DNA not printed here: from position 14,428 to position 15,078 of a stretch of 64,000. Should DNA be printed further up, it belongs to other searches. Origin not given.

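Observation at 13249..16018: Six-gene, near-leaderless nucleotide-sanitation operon headed by a C39-like peptidase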

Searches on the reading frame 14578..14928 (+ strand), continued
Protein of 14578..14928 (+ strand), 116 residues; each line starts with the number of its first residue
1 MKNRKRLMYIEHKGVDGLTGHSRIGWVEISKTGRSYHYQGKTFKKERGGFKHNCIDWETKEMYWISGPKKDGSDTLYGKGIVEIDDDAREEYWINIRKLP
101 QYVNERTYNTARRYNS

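Call 29: fold_search(model_id=the predicted structure, library=viral)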
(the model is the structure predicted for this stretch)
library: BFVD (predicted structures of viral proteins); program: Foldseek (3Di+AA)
matches with E <= 10: 474; with E <= 0.001: 0
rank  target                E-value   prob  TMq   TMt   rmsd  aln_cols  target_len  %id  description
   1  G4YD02                1.9e-01  0.95  0.41  0.45   3.4        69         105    4  (no name in the UniProt tables at hand)
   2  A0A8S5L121            2.1e-01  0.10  0.20  0.07  17.9        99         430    5  Maturation protein [ssRNA phage SRR7976310_5]
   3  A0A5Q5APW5            2.5e-01  0.30  0.26  0.38   6.6        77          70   10  DNA methylase [Shigella phage Sfin-2]
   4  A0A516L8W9            2.5e-01  0.11  0.23  0.06  17.1       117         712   15  (no name in the UniProt tables at hand)
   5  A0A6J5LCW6            2.7e-01  0.20  0.23  0.20  10.3        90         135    9  Uncharacterized protein [uncultured Caudovirales phage]
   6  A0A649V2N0            2.7e-01  0.08  0.16  0.09   9.7        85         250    9  Uncharacterized protein [Lactococcus phage P1048]
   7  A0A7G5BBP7            3.0e-01  0.07  0.15  0.14  11.9       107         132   12  Head closure protein 1 [Ralstonia phage Simangalove]
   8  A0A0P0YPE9            3.4e-01  0.23  0.20  0.09   9.1        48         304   21  (no name in the UniProt tables at hand)
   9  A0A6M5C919            3.6e-01  0.41  0.27  0.28   5.9        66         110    9  Uncharacterized protein [Shigella phage 2019SD1]
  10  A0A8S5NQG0            4.3e-01  0.23  0.27  0.19   5.9        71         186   18  Lysozyme-like protein [Myoviridae sp. ctj3P51]
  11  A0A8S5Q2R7            4.9e-01  0.14  0.24  0.07  13.2        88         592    9  Structural protein sp46 [Myoviridae sp. ctMYT7]
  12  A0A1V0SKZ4            5.2e-01  0.15  0.22  0.06   9.3        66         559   14  Uncharacterized protein [Klosneuvirus KNV1]
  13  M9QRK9                7.0e-01  0.30  0.28  0.42   5.2        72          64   11  Phage protein [Shigella phage pSf-1]
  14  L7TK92                7.0e-01  0.28  0.32  0.37   5.6        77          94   10  Uncharacterized protein [Haloarcula vallismortis tailed virus 1]
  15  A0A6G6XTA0            7.0e-01  0.16  0.23  0.25   8.7        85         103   15  Uncharacterized protein [Citrobacter phage IME-JL8]
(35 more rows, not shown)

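Call 30: search_protein_representatives(alignment_id=A1)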
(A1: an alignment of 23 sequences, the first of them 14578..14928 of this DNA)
Query: 23 sequences, 106 profile positions. Proteins with E-value up to 0.001 (for the whole library): 1163; up to 1e-10: 608; up to 1e-30: 56. The best 150 are listed.
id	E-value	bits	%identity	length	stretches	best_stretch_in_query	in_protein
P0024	2.5e-40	153.1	-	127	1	2-105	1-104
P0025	5.1e-40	152.1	-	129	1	2-105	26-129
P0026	1.2e-38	147.7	-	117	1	3-106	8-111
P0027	2.8e-38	146.5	-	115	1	2-101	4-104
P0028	3.6e-38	146.2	-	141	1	2-103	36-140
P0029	3.9e-38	146.1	-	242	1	3-100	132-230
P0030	4.0e-38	146.0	-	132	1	1-103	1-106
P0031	1.0e-37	144.7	-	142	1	3-103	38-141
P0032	1.7e-37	144.0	-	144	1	3-104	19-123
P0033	2.7e-37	143.4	-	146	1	6-104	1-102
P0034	3.7e-37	142.9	-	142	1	4-101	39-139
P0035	3.7e-37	142.9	-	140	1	3-98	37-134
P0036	6.6e-37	142.1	-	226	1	3-102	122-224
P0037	9.9e-37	141.5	-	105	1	1-102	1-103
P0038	4.6e-36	139.4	-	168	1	3-98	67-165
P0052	5.9e-34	132.6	-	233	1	2-101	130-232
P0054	1.0e-33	131.8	-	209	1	3-105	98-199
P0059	3.9e-33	130.0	-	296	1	5-105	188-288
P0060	4.1e-33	129.9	-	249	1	4-105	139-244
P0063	8.6e-33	128.9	-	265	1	4-105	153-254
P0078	4.3e-31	123.4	-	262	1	4-105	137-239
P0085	3.0e-30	120.7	-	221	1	3-104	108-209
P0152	1.0e-23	99.7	-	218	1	2-105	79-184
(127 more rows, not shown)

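Call 31: search_protein_families(library=pfam, proteins=[P0029, P0036, P0052, P0059, P0060, P0063, P0078, P0054, P0085, P0152], max_evalue=0.01)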
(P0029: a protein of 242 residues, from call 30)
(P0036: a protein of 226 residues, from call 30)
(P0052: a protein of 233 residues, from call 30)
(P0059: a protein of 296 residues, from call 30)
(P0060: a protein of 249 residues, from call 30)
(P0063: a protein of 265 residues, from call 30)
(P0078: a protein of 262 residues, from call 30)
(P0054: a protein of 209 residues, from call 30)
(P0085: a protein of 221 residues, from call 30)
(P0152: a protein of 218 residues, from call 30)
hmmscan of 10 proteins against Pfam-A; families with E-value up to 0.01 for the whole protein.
P0029 (242 aa): 0 families

P0036 (226 aa): 0 families

P0052 (233 aa): 0 families

P0059 (296 aa): 0 families

P0060 (249 aa): 0 families

P0063 (265 aa): 0 families

P0078 (262 aa): 0 families

P0054 (209 aa): 0 families

P0085 (221 aa): 0 families

P0152 (218 aa): 0 families

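Call 33: find_related_loci(query=A1, collection=genome_contigs, flank=6000)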
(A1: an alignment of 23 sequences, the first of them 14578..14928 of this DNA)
Query A1 (116 aa) in genome_contigs; peptide patterns used: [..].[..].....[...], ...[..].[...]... (x = any residue, [..] = any of these).
599 stretches matched a pattern (row limit reached: there are more); 565 encode a relative of the query (tblastn E <= 1e-3); the best 80 are kept; 80 distinct loci.
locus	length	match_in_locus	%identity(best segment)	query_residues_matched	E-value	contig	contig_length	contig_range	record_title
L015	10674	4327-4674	76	1-116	2e-60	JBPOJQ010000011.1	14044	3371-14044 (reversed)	MAG: Candidatus Magasanikiibacteriota bacterium isolate MAG_812 c_000000621900, whole genome shotgun sequence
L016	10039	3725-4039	65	2-108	1e-40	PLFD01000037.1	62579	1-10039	MAG: candidate division FCPU426 bacterium isolate bog_1179 73.20110800_S3S.14_contig_9, whole genome shotgun sequence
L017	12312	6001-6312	60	5-110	7e-39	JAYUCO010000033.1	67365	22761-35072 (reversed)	MAG: Pyrinomonadaceae bacterium isolate GFS_6983 GFS_6983_32, whole genome shotgun sequence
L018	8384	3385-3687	63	5-107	5e-39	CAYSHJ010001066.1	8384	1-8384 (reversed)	MAG TPA_asm: uncultured Planctomycetaceae bacterium isolate binchicken_co165_110 genome assembly, contig: k141_2670658,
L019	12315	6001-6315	62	2-108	1e-38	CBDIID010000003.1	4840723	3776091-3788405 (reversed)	MAG: Turneriella sp. isolate 802509c0-b26d-462d-ab64-db586ef3a1ee genome assembly, contig: chromosome_2, whole genome sh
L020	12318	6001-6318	59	5-112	1e-38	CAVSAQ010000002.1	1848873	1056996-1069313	MAG: uncultured Acidobacteriota bacterium isolate MFD05747.bin.1.115 genome assembly, contig: contig_2153, whole genome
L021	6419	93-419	59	2-112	5e-38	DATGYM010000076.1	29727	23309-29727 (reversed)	MAG TPA_asm: Pyrinomonadaceae bacterium isolate SMAG_U10635 k141_617335, whole genome shotgun sequence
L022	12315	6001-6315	58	5-112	4e-38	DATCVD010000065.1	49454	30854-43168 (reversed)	MAG TPA_asm: Pyrinomonadaceae bacterium isolate SMAG_U7376 k141_16102, whole genome shotgun sequence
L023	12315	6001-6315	54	5-111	2e-37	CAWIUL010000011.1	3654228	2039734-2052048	MAG: uncultured delta proteobacterium isolate MFD01872.bin.1.328 genome assembly, contig: contig_37708, whole genome sho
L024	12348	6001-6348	54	5-113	3e-37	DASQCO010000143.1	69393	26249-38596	MAG TPA_asm: Polyangiaceae bacterium isolate SMAG_U11701 k141_1752846, whole genome shotgun sequence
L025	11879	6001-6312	59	5-110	7e-37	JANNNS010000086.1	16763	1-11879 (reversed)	MAG: Acidobacteriota bacterium isolate SOY_34_metabat_77_sub SOY_34_k141_4845511, whole genome shotgun sequence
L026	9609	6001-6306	59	5-108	2e-36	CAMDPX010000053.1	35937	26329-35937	MAG: Planctomyces sp. SH-PL62 isolate ZH-03apr19-232 genome assembly, contig: ZH-03apr19-C1357, whole genome shotgun seq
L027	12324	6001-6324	57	3-110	2e-36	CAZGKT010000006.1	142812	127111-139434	MAG TPA_asm: uncultured bacterium isolate binchicken_co162_638 genome assembly, contig: NODE_83_length_142812_cov_8.7708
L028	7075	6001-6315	56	5-111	1e-36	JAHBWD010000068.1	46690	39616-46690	MAG: Labilithrix sp. isolate ACE_MYX8 MYX8_68, whole genome shotgun sequence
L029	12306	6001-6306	56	5-108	3e-36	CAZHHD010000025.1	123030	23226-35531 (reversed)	MAG TPA_asm: uncultured Polyangiaceae bacterium isolate binchicken_co284_183 genome assembly, contig: NODE_274_length_12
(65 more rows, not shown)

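Call 37: find_related_loci(query=A1, collection=viral_contigs, flank=5000)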
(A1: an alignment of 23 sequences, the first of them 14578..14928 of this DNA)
Query A1 (116 aa) in viral_contigs; peptide patterns used: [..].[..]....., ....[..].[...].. (x = any residue, [..] = any of these).
12 stretches matched a pattern; 1 encode a relative of the query (tblastn E <= 1e-3); 1 distinct loci.
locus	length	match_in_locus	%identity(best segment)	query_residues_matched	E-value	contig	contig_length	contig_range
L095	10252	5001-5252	48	6-92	3e-18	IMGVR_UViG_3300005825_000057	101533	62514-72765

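Call 73: search_solved_structures(query=A1, max_evalue=10)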
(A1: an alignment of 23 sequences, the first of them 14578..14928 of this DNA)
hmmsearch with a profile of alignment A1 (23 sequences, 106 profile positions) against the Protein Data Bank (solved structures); distinct sequences matched with E-value up to 10: 1.
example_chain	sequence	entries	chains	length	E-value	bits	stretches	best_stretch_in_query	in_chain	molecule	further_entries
7ltw_A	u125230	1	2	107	0.15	15.5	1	58-87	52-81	Kin of IRRE-like protein 2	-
